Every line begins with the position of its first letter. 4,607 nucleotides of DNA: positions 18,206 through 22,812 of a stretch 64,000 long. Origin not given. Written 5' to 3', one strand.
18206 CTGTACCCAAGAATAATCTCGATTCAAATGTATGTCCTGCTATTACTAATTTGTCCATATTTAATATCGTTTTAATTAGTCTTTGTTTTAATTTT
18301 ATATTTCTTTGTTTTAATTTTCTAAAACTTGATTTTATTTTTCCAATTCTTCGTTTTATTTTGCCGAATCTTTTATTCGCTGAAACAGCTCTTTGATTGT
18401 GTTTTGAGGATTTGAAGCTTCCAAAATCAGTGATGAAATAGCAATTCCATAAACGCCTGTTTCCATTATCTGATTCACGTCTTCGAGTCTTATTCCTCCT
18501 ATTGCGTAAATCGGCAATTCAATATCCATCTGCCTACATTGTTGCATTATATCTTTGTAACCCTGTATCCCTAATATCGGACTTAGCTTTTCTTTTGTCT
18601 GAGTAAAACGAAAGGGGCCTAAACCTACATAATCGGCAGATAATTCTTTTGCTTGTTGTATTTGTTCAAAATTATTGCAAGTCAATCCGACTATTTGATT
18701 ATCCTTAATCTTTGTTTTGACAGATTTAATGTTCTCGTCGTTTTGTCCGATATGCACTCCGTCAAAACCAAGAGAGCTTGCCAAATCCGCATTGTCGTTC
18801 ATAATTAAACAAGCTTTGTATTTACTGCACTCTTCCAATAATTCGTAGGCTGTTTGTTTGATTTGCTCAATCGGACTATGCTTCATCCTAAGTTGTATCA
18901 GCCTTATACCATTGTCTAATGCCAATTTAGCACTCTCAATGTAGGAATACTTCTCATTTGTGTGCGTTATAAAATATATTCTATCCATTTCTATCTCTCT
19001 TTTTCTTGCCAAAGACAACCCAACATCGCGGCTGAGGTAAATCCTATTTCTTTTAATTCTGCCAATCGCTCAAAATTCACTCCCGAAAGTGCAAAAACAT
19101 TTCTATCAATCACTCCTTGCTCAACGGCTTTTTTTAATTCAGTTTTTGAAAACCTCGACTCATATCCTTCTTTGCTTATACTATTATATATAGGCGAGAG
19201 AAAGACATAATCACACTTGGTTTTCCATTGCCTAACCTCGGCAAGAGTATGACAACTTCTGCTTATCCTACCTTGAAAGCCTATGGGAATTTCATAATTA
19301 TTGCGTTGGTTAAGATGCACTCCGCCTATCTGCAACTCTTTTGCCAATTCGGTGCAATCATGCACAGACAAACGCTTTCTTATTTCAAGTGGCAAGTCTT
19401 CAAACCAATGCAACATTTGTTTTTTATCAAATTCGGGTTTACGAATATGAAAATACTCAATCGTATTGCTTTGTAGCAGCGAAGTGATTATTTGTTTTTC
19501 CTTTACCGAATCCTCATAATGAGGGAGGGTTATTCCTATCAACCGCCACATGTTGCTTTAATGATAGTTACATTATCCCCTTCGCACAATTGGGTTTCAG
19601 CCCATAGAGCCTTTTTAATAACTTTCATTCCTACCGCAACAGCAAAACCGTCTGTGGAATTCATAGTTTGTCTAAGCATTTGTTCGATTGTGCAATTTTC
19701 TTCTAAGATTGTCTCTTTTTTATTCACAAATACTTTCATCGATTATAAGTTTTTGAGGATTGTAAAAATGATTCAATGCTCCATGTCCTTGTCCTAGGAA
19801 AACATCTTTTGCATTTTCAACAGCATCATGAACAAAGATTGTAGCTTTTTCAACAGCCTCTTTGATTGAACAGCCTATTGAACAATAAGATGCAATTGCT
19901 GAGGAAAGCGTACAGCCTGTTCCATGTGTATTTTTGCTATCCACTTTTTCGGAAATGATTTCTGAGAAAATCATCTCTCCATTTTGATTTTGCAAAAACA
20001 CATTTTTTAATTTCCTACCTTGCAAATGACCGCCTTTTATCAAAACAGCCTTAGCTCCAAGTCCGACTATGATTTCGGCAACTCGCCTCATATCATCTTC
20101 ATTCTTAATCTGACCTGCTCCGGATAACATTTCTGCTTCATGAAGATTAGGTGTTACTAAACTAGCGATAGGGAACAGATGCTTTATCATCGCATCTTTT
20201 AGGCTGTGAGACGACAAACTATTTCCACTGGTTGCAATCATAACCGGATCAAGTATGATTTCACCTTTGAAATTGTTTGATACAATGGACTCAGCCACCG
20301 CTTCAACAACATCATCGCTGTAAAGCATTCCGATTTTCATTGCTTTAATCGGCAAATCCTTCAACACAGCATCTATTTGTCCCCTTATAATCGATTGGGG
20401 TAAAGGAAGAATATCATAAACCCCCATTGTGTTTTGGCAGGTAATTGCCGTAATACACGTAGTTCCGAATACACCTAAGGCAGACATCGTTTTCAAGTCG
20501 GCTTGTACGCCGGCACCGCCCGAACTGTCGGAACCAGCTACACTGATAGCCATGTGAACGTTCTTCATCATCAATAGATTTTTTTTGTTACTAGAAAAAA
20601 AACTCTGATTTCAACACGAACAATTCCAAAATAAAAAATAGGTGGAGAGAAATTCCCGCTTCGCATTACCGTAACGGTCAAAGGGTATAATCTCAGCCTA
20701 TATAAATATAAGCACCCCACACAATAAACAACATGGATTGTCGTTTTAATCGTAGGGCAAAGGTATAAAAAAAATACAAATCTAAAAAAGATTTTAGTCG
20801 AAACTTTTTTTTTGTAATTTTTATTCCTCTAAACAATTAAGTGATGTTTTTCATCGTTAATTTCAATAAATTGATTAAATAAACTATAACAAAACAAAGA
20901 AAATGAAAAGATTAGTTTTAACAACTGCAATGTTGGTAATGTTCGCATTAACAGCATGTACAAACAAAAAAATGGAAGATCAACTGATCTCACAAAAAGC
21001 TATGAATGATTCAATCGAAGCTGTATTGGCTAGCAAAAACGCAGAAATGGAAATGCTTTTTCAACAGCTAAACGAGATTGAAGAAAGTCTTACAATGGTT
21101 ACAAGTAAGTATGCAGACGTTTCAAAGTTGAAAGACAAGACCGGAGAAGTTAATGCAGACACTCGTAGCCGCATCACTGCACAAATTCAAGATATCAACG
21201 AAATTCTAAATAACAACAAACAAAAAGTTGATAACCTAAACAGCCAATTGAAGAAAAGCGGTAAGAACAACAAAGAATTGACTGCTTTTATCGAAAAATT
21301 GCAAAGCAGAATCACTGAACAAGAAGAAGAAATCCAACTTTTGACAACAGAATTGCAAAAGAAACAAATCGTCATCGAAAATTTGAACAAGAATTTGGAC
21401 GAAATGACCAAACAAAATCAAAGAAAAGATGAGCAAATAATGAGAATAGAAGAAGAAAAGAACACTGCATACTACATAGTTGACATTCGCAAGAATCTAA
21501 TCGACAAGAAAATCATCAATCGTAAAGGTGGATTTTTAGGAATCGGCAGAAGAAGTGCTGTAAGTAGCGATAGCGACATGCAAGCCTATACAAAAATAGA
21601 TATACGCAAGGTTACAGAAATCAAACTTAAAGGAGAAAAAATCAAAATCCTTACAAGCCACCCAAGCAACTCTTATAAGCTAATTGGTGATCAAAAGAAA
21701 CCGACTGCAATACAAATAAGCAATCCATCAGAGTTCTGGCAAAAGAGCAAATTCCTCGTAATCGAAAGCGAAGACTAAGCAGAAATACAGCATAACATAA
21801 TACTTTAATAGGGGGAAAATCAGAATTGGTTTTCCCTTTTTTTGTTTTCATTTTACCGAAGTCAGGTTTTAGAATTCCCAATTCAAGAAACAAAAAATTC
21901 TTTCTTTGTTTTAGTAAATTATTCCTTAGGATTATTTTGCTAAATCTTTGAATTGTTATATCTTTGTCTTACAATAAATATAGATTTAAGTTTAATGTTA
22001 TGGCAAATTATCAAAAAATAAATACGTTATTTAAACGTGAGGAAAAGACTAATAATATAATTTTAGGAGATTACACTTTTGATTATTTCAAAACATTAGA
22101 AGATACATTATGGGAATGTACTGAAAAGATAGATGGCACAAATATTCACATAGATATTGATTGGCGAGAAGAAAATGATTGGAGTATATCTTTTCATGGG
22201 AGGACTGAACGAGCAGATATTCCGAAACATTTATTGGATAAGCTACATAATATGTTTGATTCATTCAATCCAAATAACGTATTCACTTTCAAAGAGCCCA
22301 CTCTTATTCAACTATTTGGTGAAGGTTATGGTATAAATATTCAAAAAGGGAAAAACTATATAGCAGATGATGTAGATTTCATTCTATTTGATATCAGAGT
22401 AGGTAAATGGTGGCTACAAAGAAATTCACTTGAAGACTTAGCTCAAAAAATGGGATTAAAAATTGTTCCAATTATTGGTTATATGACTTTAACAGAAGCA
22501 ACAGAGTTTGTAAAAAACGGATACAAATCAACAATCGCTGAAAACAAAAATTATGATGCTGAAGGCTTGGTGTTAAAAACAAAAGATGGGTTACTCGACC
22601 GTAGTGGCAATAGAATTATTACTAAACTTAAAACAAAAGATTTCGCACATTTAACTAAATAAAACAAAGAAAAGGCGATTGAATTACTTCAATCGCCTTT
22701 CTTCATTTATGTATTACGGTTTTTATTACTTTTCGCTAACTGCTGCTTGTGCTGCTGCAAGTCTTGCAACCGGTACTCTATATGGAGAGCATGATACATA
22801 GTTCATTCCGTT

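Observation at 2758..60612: Dispersed family of head-to-tail 21-nt units filling many intergenic regions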

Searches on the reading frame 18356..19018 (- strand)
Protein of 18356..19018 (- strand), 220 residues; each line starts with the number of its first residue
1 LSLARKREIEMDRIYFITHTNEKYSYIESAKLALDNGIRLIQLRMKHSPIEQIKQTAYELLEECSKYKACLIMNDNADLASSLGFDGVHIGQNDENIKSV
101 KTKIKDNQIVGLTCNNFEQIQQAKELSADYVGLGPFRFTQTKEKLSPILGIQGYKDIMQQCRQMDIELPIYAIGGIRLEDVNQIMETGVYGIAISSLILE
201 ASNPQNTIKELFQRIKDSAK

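Call 67: search_protein_families(library=pfam, proteins=[window:18356-19018:-], max_evalue=0.00001)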
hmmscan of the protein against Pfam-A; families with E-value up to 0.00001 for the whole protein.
window:18356-19018:- (220 aa): 2 families
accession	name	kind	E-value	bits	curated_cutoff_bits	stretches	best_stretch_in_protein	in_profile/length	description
PF02581.23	TMP-TENI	-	4.6e-51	173.2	27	1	14-198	1-180/180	Thiamine monophosphate synthase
PF01729.25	QRPTase_C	-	9.8e-07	29.1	23.1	1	90-201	63-161/169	Quinolinate phosphoribosyl transferase, C-terminal domain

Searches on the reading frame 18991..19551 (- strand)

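Call 67: search_protein_families(library=pfam, proteins=[window:18991-19551:-], max_evalue=0.00001)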
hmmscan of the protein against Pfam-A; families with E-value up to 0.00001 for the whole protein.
window:18991-19551:- (186 aa): 1 family
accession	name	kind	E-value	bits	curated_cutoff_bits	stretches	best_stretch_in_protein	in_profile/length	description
PF02581.23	TMP-TENI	-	2.5e-16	60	27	1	15-177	11-177/180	Thiamine monophosphate synthase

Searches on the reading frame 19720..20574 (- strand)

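Call 67: search_protein_families(library=pfam, proteins=[window:19720-20574:-], max_evalue=0.00001)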
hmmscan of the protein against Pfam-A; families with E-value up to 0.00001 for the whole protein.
window:19720-20574:- (284 aa): 2 families
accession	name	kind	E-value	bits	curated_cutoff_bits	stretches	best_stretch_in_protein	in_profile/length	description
PF08543.17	Phos_pyr_kin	-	3.3e-86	289.1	27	1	16-267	1-245/246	Phosphomethylpyrimidine kinase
PF00294.29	PfkB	-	3.8e-07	30.2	25.8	1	96-244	151-282/302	pfkB family carbohydrate kinase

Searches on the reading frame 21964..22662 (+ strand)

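Call 50: search_protein_families(library=pfam, proteins=[window:21964-22662:+], max_evalue=0.00001)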
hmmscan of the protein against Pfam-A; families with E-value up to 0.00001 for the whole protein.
window:21964-22662:+ (232 aa): 1 family
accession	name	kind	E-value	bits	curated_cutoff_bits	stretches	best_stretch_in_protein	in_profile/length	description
PF09414.15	RNA_ligase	-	4.4e-17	63.2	27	1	50-222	3-170/171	RNA ligase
